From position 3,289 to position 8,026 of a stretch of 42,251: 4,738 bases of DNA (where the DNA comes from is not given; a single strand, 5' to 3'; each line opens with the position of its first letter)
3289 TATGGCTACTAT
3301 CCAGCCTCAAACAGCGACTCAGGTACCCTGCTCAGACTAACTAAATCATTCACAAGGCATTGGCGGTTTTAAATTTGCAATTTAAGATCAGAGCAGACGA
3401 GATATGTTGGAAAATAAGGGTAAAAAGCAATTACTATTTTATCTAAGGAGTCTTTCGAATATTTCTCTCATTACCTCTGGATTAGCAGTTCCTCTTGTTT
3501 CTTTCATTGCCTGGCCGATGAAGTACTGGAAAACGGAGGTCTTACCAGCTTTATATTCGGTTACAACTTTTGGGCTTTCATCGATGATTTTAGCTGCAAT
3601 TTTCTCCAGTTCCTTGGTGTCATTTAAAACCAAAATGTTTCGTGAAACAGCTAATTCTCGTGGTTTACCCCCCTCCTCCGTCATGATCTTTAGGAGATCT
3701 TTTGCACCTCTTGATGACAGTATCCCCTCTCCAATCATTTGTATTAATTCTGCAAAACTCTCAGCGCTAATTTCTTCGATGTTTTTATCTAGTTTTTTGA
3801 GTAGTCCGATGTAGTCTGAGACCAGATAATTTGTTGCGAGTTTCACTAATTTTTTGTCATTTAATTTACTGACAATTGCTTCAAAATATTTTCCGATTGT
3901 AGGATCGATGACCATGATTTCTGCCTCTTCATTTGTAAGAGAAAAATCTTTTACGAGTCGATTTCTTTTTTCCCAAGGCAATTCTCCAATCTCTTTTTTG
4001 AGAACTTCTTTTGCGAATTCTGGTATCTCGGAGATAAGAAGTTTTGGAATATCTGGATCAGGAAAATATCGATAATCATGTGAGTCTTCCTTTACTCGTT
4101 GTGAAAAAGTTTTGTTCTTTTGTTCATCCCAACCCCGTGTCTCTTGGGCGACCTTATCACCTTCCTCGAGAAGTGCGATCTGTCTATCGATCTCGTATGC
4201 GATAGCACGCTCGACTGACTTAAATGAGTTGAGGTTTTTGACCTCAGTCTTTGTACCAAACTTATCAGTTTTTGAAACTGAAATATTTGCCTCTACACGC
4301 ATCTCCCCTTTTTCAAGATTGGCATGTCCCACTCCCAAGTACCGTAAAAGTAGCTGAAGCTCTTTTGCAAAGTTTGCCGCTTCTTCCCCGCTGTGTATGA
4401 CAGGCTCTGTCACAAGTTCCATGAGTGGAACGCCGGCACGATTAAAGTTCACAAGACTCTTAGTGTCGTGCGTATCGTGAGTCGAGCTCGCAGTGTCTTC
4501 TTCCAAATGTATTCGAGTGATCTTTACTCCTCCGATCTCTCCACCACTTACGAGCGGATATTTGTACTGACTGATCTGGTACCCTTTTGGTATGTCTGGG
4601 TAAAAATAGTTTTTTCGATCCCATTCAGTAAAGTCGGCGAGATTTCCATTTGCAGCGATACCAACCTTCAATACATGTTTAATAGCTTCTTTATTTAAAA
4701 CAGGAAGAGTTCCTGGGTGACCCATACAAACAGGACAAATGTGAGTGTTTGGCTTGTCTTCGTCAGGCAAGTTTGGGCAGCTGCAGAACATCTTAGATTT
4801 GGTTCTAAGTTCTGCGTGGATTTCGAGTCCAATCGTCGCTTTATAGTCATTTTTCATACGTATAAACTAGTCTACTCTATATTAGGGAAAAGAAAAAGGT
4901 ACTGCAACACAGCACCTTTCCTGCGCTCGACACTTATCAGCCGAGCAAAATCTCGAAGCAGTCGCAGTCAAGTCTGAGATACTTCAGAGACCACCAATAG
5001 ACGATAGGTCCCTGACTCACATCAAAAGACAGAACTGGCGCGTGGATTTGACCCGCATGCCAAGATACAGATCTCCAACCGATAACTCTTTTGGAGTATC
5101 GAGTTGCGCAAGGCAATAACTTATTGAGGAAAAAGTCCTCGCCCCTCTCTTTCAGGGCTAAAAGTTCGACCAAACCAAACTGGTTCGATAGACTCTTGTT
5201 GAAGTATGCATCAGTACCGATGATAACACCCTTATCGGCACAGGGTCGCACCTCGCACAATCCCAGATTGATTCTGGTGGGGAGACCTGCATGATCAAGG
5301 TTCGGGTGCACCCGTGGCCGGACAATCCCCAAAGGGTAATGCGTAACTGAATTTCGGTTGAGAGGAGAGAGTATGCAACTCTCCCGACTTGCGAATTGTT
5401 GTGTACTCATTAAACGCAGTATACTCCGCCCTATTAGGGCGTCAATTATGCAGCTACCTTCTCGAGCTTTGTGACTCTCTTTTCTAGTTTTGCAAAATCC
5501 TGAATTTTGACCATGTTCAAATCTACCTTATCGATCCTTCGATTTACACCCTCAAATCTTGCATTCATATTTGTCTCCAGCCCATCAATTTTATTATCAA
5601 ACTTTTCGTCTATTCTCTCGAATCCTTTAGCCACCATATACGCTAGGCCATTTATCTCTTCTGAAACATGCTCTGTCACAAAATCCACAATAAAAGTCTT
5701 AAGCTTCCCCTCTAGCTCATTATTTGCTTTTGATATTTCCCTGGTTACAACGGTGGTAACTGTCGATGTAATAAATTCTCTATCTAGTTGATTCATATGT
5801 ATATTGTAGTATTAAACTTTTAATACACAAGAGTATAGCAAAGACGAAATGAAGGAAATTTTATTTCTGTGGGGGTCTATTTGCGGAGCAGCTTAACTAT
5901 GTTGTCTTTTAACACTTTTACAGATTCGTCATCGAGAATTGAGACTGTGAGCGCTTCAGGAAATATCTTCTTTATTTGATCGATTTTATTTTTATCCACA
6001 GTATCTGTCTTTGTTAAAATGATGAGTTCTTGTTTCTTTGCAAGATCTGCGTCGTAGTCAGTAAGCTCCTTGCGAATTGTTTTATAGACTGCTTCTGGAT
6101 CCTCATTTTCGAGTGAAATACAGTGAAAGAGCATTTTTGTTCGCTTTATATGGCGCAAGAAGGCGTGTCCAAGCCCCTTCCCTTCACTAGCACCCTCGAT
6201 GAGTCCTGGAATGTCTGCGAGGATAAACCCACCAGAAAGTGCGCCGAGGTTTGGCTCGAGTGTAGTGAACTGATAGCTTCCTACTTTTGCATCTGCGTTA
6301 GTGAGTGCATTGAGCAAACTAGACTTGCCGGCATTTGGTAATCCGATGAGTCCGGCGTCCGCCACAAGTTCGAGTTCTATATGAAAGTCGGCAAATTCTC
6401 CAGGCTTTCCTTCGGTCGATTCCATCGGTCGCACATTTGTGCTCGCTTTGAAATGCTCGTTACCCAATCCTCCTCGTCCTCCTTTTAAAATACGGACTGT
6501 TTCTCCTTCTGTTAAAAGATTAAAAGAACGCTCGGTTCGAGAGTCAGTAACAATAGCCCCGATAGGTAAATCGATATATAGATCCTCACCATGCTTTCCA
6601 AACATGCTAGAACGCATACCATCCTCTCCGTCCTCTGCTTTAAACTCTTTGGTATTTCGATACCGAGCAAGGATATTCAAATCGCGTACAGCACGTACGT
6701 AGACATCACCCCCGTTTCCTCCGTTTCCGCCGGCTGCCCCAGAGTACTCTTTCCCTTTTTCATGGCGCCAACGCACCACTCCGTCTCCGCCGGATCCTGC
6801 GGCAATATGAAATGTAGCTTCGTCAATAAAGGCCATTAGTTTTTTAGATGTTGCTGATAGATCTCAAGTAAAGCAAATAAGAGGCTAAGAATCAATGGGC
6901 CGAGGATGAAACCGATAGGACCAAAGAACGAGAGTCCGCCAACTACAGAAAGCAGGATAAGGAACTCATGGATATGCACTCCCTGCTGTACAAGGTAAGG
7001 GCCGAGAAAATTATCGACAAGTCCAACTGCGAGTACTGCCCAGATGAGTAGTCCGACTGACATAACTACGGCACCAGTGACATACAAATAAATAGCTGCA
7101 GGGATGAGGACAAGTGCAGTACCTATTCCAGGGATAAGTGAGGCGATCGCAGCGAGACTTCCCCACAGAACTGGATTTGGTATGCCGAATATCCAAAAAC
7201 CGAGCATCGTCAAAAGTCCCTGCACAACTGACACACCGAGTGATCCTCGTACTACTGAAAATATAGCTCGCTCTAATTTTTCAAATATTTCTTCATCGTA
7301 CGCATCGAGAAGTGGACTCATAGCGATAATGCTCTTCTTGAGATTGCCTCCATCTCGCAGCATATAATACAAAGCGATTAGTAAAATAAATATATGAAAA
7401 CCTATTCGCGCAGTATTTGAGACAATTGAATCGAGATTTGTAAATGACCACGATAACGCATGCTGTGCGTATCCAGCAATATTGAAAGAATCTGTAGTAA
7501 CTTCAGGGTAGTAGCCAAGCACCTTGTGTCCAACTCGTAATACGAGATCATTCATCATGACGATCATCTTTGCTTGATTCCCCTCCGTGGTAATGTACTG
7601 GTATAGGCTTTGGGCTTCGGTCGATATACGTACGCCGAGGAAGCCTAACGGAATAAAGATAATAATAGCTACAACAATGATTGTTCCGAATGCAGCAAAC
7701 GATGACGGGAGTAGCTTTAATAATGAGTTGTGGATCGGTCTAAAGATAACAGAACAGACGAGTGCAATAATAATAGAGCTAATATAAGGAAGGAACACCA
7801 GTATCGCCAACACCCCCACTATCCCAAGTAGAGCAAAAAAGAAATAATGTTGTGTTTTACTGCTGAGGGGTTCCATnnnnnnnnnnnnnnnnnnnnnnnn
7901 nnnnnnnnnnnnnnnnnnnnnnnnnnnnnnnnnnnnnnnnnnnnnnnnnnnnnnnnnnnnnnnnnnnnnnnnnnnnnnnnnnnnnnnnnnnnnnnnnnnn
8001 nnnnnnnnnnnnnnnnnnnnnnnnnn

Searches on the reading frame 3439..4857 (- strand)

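Call 61: search_protein_families(library=pfam, proteins=[window:3439-4857:-], max_evalue=0.001)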
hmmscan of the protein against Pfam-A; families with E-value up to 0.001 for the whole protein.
window:3439-4857:- (472 aa): 2 families
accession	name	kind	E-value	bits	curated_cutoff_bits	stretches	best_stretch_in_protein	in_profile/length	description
PF02934.20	GatB_N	-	3e-107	358.3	23.4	1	8-277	2-273/277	GatB/GatE catalytic domain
PF02637.23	GatB_Yqey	-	3.2e-37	128.1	27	1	323-471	1-148/148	GatB domain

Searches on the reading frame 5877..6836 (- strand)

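Call 61: search_protein_families(library=pfam, proteins=[window:5877-6836:-], max_evalue=0.001)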
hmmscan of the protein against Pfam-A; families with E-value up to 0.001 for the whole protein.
window:5877-6836:- (319 aa): 4 families
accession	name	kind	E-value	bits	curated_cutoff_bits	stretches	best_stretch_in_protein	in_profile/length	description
PF01018.28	GTP1_OBG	-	1.7e-45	154.9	27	1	4-156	1-154/155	GTP1/OBG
PF01926.29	MMR_HSR1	-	3.2e-25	88.9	21.9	1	161-276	2-113/113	50S ribosome-binding GTPase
PF02421.24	FeoB_N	-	2e-08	34.4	27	1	162-212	4-57/156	Ferrous iron transport protein B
PF03193.22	RsgA_GTPase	-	0.0004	20.7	30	0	163-212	111-168/174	RsgA GTPase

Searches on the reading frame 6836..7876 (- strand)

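Call 61: search_protein_families(library=pfam, proteins=[window:6836-7876:-], max_evalue=0.001)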
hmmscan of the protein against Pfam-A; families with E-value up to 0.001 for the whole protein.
window:6836-7876:- (346 aa): 1 family
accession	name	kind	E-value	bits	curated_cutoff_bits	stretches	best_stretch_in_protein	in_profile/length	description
PF01594.21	AI-2E_transport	-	1.3e-47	163.1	34.3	1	18-340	8-326/327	AI-2E family transporter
